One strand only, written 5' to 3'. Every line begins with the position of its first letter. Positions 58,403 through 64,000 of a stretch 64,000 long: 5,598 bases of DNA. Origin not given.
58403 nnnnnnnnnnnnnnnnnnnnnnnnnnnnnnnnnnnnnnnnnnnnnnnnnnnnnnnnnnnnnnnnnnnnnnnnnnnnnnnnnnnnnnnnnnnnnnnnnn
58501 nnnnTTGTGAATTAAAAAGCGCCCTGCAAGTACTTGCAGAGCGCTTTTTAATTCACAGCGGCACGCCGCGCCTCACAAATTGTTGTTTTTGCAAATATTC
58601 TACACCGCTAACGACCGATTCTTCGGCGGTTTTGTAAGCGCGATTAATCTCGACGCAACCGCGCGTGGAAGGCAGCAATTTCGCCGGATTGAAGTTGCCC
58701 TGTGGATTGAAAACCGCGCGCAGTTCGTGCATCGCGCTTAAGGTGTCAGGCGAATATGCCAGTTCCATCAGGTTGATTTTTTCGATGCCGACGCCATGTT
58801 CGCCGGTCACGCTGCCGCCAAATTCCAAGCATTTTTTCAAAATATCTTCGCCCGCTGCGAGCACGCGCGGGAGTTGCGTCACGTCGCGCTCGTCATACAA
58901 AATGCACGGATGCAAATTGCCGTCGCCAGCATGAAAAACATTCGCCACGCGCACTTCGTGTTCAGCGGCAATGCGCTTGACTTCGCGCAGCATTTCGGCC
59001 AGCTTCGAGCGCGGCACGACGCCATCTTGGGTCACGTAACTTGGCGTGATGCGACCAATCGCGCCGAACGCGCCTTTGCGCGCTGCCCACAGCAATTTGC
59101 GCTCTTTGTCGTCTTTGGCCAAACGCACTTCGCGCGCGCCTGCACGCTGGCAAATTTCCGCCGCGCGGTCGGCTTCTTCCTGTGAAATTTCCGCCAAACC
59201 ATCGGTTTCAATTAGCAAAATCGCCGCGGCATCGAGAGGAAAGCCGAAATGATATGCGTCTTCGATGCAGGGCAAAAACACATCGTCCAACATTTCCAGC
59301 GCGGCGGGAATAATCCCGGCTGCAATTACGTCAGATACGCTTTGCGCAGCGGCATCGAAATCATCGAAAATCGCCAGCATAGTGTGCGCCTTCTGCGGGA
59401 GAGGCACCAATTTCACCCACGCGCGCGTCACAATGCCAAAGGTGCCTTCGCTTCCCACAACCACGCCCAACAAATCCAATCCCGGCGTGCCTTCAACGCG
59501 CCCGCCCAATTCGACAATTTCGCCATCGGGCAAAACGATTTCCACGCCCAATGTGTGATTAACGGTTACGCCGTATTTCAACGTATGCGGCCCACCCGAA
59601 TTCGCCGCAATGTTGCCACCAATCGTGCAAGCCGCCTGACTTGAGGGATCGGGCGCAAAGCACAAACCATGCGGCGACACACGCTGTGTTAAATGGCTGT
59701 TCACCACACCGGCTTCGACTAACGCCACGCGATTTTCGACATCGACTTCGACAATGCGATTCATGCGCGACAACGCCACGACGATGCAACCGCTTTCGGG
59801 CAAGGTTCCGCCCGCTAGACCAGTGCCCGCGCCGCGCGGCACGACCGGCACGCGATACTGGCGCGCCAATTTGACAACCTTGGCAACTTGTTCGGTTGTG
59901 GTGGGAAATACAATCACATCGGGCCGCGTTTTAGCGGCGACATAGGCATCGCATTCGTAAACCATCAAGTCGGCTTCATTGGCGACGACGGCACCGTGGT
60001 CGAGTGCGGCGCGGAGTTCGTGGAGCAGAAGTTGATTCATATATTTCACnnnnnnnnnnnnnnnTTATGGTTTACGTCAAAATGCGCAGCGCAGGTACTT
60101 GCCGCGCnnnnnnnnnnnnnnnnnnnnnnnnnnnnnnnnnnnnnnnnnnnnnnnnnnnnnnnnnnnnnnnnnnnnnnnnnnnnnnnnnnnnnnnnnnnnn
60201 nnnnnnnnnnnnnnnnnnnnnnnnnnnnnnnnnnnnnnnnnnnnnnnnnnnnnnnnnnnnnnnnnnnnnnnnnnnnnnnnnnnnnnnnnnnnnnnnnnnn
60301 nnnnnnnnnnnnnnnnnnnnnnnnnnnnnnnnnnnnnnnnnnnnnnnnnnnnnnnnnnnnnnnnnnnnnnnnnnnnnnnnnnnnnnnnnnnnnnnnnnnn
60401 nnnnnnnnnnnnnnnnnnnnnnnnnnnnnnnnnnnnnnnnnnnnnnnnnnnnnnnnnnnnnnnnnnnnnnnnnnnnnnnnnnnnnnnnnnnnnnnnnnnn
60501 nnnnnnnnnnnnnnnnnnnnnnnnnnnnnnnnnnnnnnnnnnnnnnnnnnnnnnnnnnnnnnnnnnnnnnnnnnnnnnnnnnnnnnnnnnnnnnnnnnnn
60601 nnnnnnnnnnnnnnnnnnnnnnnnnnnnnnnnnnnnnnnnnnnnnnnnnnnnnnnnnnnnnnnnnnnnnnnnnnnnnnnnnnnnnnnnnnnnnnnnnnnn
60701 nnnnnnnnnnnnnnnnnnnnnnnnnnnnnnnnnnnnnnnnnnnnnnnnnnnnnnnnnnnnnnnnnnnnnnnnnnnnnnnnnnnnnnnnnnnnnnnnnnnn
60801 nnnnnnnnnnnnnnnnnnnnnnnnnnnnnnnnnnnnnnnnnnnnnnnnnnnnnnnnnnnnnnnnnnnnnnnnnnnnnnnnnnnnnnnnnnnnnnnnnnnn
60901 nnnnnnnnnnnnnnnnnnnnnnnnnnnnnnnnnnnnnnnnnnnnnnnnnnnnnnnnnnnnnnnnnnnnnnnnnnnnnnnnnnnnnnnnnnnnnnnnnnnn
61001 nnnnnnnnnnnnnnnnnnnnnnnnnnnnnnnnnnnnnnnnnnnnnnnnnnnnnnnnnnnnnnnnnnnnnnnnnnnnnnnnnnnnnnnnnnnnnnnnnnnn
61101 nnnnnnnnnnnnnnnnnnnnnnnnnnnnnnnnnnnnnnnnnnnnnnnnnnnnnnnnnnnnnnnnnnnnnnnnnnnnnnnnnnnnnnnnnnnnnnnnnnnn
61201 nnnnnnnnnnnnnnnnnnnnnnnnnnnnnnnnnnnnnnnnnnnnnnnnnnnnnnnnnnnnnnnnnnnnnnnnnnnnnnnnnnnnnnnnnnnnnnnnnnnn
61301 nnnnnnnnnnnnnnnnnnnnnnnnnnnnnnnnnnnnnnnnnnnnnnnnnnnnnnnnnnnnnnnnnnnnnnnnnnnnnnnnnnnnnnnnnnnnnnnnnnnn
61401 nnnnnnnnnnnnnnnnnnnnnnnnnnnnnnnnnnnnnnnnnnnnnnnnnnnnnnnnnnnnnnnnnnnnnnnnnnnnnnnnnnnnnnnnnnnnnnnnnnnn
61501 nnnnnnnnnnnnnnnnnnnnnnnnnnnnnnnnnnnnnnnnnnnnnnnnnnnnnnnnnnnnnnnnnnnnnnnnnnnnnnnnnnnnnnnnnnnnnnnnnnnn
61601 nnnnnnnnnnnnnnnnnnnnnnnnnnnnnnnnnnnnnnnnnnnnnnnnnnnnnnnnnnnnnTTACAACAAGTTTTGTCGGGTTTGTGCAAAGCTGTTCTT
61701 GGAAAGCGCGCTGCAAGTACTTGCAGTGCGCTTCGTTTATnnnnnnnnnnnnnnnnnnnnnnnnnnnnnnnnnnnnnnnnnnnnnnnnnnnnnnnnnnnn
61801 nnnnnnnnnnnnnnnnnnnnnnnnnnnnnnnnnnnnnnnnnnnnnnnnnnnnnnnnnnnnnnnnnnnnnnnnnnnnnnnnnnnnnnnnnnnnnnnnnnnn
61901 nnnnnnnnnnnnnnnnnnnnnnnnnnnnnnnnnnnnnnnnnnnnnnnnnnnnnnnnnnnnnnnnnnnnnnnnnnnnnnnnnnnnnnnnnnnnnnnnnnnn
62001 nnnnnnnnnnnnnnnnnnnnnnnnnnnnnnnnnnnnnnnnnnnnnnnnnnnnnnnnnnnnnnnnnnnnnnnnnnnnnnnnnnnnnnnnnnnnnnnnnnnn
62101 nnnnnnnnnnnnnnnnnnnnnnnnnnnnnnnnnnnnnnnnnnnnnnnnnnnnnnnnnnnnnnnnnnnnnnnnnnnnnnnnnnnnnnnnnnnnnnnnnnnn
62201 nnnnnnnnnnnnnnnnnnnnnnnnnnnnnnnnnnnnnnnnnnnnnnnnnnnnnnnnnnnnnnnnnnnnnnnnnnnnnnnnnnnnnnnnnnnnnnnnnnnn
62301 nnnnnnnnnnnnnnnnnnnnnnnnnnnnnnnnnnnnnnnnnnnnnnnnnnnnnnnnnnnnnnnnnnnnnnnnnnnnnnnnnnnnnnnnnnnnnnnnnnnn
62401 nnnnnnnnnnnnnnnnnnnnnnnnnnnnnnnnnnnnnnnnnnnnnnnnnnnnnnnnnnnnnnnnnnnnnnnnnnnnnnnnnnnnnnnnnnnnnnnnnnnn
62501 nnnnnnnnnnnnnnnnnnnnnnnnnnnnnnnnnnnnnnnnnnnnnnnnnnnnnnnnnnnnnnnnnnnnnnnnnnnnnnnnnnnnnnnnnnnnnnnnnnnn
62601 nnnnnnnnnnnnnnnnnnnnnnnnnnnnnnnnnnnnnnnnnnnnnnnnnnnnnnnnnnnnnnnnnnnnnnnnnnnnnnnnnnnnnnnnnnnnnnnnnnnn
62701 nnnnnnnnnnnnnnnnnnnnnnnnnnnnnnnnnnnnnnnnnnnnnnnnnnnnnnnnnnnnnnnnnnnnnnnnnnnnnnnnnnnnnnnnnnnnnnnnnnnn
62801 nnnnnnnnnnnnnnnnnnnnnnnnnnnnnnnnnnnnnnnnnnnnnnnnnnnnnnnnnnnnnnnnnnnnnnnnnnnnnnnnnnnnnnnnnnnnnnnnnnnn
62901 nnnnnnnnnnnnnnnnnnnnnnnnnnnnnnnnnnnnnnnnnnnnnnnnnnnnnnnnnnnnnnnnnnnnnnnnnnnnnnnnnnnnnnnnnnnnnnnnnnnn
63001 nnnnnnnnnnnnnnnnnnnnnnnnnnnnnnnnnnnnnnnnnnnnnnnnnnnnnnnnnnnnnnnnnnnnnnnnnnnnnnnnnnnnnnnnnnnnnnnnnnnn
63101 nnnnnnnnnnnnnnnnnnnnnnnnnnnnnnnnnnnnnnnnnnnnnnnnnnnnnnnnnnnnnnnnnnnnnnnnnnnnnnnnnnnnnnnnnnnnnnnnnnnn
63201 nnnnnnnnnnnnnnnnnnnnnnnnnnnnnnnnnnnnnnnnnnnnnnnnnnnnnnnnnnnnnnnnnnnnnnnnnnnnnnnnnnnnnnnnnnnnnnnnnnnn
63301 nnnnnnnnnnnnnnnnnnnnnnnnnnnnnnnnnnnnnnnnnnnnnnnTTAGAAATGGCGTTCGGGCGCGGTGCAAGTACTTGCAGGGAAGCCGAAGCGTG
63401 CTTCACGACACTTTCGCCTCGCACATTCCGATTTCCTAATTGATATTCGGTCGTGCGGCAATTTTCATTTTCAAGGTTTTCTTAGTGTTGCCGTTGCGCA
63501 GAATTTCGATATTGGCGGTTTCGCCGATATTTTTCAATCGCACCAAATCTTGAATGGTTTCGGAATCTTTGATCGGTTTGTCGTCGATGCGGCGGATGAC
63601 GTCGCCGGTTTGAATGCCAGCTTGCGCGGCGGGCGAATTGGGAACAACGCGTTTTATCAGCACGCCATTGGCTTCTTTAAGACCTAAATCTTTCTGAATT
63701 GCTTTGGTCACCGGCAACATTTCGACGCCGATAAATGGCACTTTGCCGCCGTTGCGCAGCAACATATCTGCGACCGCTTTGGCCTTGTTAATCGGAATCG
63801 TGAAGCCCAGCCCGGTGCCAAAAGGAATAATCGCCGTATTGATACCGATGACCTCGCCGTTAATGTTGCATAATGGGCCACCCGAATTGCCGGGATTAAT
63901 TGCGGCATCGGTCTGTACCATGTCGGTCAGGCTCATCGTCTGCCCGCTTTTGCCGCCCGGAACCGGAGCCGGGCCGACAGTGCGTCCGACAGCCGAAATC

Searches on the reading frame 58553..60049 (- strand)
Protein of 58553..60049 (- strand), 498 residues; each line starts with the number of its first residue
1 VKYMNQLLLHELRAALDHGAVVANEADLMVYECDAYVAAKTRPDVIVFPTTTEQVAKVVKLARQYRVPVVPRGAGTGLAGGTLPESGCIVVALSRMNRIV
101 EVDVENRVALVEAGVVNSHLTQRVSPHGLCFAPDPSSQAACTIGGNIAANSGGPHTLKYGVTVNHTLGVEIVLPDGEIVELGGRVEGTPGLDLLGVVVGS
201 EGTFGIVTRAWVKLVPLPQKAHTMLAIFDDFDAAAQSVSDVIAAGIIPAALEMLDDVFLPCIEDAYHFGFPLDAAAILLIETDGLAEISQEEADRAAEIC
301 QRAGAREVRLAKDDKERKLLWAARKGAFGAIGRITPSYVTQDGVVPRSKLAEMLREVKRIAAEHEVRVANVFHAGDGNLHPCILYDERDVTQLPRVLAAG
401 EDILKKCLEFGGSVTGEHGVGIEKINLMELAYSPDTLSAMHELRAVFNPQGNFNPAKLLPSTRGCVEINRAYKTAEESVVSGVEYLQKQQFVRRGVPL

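Call 10: search_protein_families(library=ncbifam, proteins=[window:58553-60049:-])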
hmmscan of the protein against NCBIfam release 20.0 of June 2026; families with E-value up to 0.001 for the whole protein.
window:58553-60049:- (498 aa): 13 families
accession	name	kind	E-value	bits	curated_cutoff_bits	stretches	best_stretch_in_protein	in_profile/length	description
NF008408.0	PRK11230.1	equivalog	1e-149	499.2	897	1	6-469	19-482/499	glycolate oxidase subunit GlcD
TIGR00387.1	glcD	equivalog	2.4e-149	497.7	567.9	1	46-457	1-413/413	glycolate oxidase subunit GlcD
NF049975.1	2HglutDHaseYdiJ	equivalog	2.2e-50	171.4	1350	2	7-180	17-191/1018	D-2-hydroxyglutarate dehydrogenase YdiJ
NF008439.0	PRK11282.1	equivalog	6.4e-18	64.7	284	1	52-233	8-189/358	glycolate oxidase subunit GlcE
NF053785.1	DcplphribOxDprE1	equivalog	6.4e-17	61.9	500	1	46-217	18-183/449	decaprenylphosphoryl-beta-D-ribose oxidase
NF041227.1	BagG_FevA2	exception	3.1e-13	49.2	850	1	18-220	20-213/455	bagremycin/ferroverdin biosynthesis FAD-dependent oxygenase BagG/FevA2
NF041226.1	BagK_FevA1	equivalog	1.6e-10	40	800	1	38-219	36-208/453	bagremycin/ferroverdin biosynthesis FAD-dependent oxygenase BagK/FevA1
TIGR01678.1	FAD_lactone_ox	subfamily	1.1e-09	37.7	396.8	1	42-232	14-201/438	sugar 1,4-lactone oxidase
TIGR01679.1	bact_FAD_ox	subfamily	5.4e-07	28.8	292.25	1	40-210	9-168/419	FAD-linked oxidoreductase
NF008387.0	PRK11183.1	equivalog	3.3e-06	26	391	1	5-154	8-161/570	D-lactate dehydrogenase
TIGR01677.1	pln_FAD_oxido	subfamily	4.9e-06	25.3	383.1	1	44-177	35-172/560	FAD-dependent oxidoreductase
TIGR01676.1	GLDHase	equivalog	1.4e-05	24.1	458.25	1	45-176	64-191/541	L-galactonolactone dehydrogenase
NF010480.0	PRK13905.1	equivalog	0.00052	18.9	259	1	44-154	35-141/303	UDP-N-acetylmuramate dehydrogenase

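Call 11: find_encoding_contigs(protein=window:58553-60049:-, flank=3000, max_places=4)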
Protein window:58553-60049:- (498 aa): no gene with exactly this product is on record in the collection.

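Call 14: find_related_loci(query=window:58553-60049:-, collection=genome_contigs, flank=10000)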
Query window:58553-60049:- (498 aa) in genome_contigs; peptide patterns used: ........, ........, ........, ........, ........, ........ (x = any residue, [..] = any of these).
224 stretches matched a pattern; 172 encode a relative of the query (tblastn E <= 1e-3); the best 80 are kept; 80 distinct loci.
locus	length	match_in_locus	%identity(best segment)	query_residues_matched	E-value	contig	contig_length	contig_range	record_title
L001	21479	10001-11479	71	4-498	0e+0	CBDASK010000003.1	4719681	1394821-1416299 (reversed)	MAG: Abditibacterium sp. isolate aec397a2-7ec2-4543-90ec-7bf1322ecbab genome assembly, contig: chromosome_2, whole genom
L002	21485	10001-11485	72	1-498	0e+0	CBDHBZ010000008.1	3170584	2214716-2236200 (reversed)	MAG: Abditibacterium sp. isolate 8b3576e8-bfd9-4b4c-bc7a-fdc956353a50 genome assembly, contig: contig_8, whole genome sh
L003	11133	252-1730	69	4-498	0e+0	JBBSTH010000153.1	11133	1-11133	MAG: Abditibacteriales bacterium isolate SVL2_sbin.16 SVL2_sbin.16_K_1057373_L_11133_cov_15.0098, whole genome shotgun s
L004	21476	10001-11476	69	1-498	0e+0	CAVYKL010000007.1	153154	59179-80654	MAG: uncultured bacterium isolate MFD01275.bin.2.168 genome assembly, contig: contig_12613, whole genome shotgun sequenc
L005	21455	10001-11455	71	8-498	0e+0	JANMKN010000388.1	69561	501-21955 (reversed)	MAG: Abditibacteriaceae bacterium isolate OTE_64_metabat_168 OTE_64_k141_351796, whole genome shotgun sequence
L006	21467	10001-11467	70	4-498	0e+0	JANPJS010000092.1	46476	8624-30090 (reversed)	MAG: Abditibacteriaceae bacterium isolate VAR_61_metabat_366 VAR_61_k141_4034147, whole genome shotgun sequence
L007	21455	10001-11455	74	8-498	0e+0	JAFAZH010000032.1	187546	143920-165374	MAG: Abditibacteriaceae bacterium isolate CP_BM_RX_R8_36 BM_RX_R8_k147_2251437, whole genome shotgun sequence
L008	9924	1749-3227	77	4-498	0e+0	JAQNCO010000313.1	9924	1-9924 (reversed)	MAG: Abditibacteriota bacterium isolate RYN_269 scaffold_2430667, whole genome shotgun sequence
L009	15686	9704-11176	70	2-498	0e+0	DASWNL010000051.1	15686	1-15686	MAG TPA_asm: Abditibacteriaceae bacterium isolate SMAG_U3413 k141_285331, whole genome shotgun sequence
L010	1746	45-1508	69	4-492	0e+0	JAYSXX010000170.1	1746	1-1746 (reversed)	MAG: Abditibacteriaceae bacterium isolate GFS_13321 GFS_13321_169, whole genome shotgun sequence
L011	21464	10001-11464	70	3-492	0e+0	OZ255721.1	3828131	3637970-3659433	MAG: Abditibacteriaceae bacterium isolate 7bf6772e-6c33-449c-9fdb-ec1266bce879 genome assembly, chromosome: 1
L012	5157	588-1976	56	9-468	2e-177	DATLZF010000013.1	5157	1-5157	MAG TPA_asm: Candidatus Methylomirabilota bacterium isolate SMAG_U13291 k141_40379, whole genome shotgun sequence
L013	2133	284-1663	56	12-468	0e+0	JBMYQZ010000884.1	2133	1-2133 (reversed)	MAG: Limisphaerales bacterium isolate ME_XS_2303_bin_8 ME_XS_2303_bin_8_1107, whole genome shotgun sequence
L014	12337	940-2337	58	5-471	1e-169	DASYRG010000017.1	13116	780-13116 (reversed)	MAG TPA_asm: bacterium isolate SMAG_U4505 k141_3557431, whole genome shotgun sequence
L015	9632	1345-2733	59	8-471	3e-169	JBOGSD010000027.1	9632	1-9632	MAG: bacterium isolate M3-S_metabat2.bin.423 k127_3004410, whole genome shotgun sequence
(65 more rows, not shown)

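Call 29: find_homologous_proteins(query=window:58553-60049:-, max_evalue=1e-100)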
Query window:58553-60049:- (498 aa): 7993 proteins with E <= 1e-100 among 8000 candidates; the best 120 are listed.
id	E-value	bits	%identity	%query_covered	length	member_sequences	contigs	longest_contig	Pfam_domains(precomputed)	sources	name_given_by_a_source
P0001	0.0e+0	1102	100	99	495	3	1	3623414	PF01565.29,PF02913.25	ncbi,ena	-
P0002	8.4e-260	881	79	99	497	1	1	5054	PF01565.29,PF02913.25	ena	-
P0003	1.3e-258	877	79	99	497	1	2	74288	PF01565.29,PF02913.25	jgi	jgi:glycolate oxidase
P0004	3.4e-250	849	77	99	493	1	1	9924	PF01565.29,PF02913.25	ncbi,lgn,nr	ncbi:MAG: glycolate oxidase [Abditibacteriota bacterium]|nr:glycolate oxidase [Abditibacteriota bact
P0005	4.2e-247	839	77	99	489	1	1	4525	PF01565.29,PF02913.25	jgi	jgi:glycolate oxidase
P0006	2.1e-245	833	76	99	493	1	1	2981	PF01565.29,PF02913.25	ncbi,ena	-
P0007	3.6e-245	832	76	99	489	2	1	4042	PF01565.29,PF02913.25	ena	-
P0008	1.9e-244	830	76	99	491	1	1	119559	PF01565.29,PF02913.25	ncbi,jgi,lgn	jgi:glycolate oxidase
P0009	3.2e-244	829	75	99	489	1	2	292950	PF01565.29,PF02913.25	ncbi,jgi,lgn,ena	-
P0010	2.4e-243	826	74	99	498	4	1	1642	PF01565.29,PF02913.25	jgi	jgi:glycolate oxidase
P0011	2.7e-243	826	74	99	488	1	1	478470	PF01565.29,PF02913.25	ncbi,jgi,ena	ncbi:MAG TPA: FAD-linked oxidase C-terminal domain-containing protein [Abditibacteriaceae bacterium]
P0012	3.9e-243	826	73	100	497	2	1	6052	PF01565.29,PF02913.25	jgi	jgi:glycolate oxidase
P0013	5.2e-242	822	73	99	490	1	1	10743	PF01565.29,PF02913.25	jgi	jgi:glycolate oxidase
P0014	1.2e-240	817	73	99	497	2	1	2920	PF01565.29,PF02913.25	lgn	-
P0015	2.3e-240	817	73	99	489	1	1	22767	PF01565.29,PF02913.25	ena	-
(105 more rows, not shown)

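Call 30: find_encoding_contigs(protein=P0001, flank=1000, max_places=2)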
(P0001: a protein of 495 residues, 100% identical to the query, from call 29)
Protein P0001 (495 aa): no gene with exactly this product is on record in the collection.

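Call 31: find_encoding_contigs(protein=P0003, flank=10000, max_places=3)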
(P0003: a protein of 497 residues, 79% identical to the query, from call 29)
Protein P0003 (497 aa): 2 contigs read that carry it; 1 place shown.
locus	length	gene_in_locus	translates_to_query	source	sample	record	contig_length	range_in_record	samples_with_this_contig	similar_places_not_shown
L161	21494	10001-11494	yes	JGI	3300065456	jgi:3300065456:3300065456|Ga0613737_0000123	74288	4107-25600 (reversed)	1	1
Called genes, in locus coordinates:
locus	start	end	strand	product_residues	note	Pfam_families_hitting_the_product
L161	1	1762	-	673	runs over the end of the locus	PF00456:Transketolase_N (faint), PF13292:DXP_synthase_N, PF02775:TPP_enzyme_C (faint), PF02779:Transket_pyr, PF02780:Transketolase_C, PF17147:PFOR_II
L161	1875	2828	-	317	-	PF00348:polyprenyl_synt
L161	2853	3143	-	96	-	PF02609:Exonuc_VII_S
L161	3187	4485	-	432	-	PF13742:tRNA_anti_2, PF01336:tRNA_anti-codon, PF02601:Exonuc_VII_L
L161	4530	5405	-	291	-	PF00763:THF_DHG_CYH, PF02882:THF_DHG_CYH_C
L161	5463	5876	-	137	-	PF01029:NusB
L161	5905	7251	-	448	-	PF00289:Biotin_carb_N, PF02222:ATP-grasp (weak), PF02786:CPSase_L_D2, PF07478:Dala_Dala_lig_C, PF02785:Biotin_carb_C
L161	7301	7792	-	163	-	PF00364:Biotin_lipoyl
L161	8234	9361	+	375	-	PF00089:Trypsin, PF13365:Trypsin_2, PF00595:PDZ, PF13180:PDZ_2, PF17820:PDZ_6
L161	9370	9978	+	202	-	PF02075:RuvC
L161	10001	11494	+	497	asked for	PF01565:FAD_binding_4, PF02913:FAD-oxidase_C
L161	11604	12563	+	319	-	PF08450:SGL, PF01731:Arylesterase (faint)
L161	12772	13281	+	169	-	-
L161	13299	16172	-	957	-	PF08532:Glyco_hydro_42M (weak)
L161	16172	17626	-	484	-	-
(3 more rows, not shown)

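Call 32: find_encoding_contigs(protein=P0002, flank=10000, max_places=2)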
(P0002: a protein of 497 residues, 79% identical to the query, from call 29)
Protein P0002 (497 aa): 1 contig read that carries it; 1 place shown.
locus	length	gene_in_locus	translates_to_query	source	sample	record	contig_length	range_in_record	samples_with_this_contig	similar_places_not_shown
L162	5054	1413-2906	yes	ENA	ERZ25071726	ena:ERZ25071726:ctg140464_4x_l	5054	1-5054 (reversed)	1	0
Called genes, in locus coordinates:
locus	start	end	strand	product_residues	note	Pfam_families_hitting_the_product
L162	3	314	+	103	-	?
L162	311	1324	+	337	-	PF08240:ADH_N, PF01262:AlaDh_PNT_C (weak), PF00107:ADH_zinc_N, PF13602:ADH_zinc_N_2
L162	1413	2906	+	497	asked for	PF01565:FAD_binding_4, PF02913:FAD-oxidase_C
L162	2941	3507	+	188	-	PF14085:DUF4265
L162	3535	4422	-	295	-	PF00295:Glyco_hydro_28 (faint), PF13229:Beta_helix, PF22816:CatAgl_D2 (weak)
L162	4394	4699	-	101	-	PF12708:Pect-lyase_RHGA_epim (weak)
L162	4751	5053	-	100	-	?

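Call 59: list_cluster_members(proteins=[P0001])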
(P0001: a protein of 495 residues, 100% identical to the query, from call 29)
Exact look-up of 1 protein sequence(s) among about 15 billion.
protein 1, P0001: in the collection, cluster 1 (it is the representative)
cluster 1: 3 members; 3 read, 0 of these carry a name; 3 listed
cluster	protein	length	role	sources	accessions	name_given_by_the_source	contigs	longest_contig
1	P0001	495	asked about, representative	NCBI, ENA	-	-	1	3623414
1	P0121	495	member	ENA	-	-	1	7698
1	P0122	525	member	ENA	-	-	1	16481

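Call 61: find_encoding_contigs(protein=P0122, flank=10000, max_places=3)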
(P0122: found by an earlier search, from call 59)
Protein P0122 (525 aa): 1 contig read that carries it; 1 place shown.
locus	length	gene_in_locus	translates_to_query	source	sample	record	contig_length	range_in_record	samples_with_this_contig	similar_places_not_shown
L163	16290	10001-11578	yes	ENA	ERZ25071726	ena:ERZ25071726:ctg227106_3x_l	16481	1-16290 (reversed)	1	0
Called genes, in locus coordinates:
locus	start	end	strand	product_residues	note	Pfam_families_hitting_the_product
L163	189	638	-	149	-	-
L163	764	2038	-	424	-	PF22244:GCE_fung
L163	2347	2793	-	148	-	PF01029:NusB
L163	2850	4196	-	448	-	PF00289:Biotin_carb_N, PF02222:ATP-grasp (weak), PF02786:CPSase_L_D2, PF07478:Dala_Dala_lig_C, PF02785:Biotin_carb_C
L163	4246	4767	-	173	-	-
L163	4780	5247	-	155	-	PF00364:Biotin_lipoyl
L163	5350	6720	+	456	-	PF00089:Trypsin, PF13365:Trypsin_2, PF00595:PDZ (weak), PF13180:PDZ_2, PF17820:PDZ_6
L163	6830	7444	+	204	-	PF02075:RuvC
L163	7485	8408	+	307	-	PF14257:DUF4349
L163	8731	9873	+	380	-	PF13784:Fic_N, PF02661:Fic, PF21248:SoFic-like_C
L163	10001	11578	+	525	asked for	PF01565:FAD_binding_4, PF02913:FAD-oxidase_C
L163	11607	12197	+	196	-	PF05685:Uma2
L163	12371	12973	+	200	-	PF04542:Sigma70_r2, PF04545:Sigma70_r4, PF08281:Sigma70_r4_2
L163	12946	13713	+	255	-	-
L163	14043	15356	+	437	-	-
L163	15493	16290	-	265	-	?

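Call 62: find_encoding_contigs(protein=P0121, flank=10000, max_places=3)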
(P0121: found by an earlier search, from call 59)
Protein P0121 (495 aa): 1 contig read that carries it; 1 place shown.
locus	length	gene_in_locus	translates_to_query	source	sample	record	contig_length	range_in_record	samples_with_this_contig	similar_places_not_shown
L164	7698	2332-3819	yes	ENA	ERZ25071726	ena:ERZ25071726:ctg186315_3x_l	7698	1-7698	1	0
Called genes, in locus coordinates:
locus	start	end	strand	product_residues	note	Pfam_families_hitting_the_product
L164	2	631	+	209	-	?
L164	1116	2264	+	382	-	PF02518:HATPase_c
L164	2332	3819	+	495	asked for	PF01565:FAD_binding_4, PF02913:FAD-oxidase_C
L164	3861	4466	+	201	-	PF05685:Uma2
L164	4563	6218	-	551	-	PF02156:Glyco_hydro_26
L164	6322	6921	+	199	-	PF00730:HhH-GPD, PF00633:HHH (weak)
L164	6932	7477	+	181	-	PF14815:NUDIX_4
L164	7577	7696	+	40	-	?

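Call 68: search_protein_families(library=pfam, proteins=[L163:14043-15356:+, L163:11607-12197:+, L163:12946-13713:+], max_evalue=0.01)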
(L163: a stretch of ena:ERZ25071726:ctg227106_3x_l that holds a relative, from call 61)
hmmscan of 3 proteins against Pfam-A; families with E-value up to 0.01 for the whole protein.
L163:14043-15356:+ (437 aa): 2 families
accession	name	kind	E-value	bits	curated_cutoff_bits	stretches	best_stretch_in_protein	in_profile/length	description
PF13546.12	DDE_5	-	1.2e-32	114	27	1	14-281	2-243/272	DDE superfamily endonuclease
PF01609.27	DDE_Tnp_1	-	3e-07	30.8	23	1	221-373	76-178/200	Transposase DDE domain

L163:11607-12197:+ (196 aa): 1 family
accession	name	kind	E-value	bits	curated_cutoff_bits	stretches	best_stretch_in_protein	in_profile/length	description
PF05685.18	Uma2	-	1.1e-31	110.1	27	1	21-191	2-171/172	Putative restriction endonuclease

L163:12946-13713:+ (255 aa): 0 families

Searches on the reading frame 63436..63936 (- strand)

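Call 88: search_protein_families(library=pfam, proteins=[window:63436-63936:-], max_evalue=0.00001)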
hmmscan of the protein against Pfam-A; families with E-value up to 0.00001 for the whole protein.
window:63436-63936:- (166 aa): 5 families
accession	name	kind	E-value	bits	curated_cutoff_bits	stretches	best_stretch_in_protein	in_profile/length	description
PF13180.12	PDZ_2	-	3.4e-17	62.9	27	1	67-153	1-75/80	PDZ domain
PF17820.7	PDZ_6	-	6.1e-12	45.5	27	1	94-147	2-54/54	PDZ domain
PF00595.29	PDZ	-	1.4e-08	35.4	23.2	1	85-144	23-79/81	PDZ domain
PF00089.32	Trypsin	-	2.5e-08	34.5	20.6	1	5-53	163-217/220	Trypsin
PF13365.12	Trypsin_2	-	4.2e-07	31.2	27.6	1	4-32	116-144/144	Trypsin-like peptidase domain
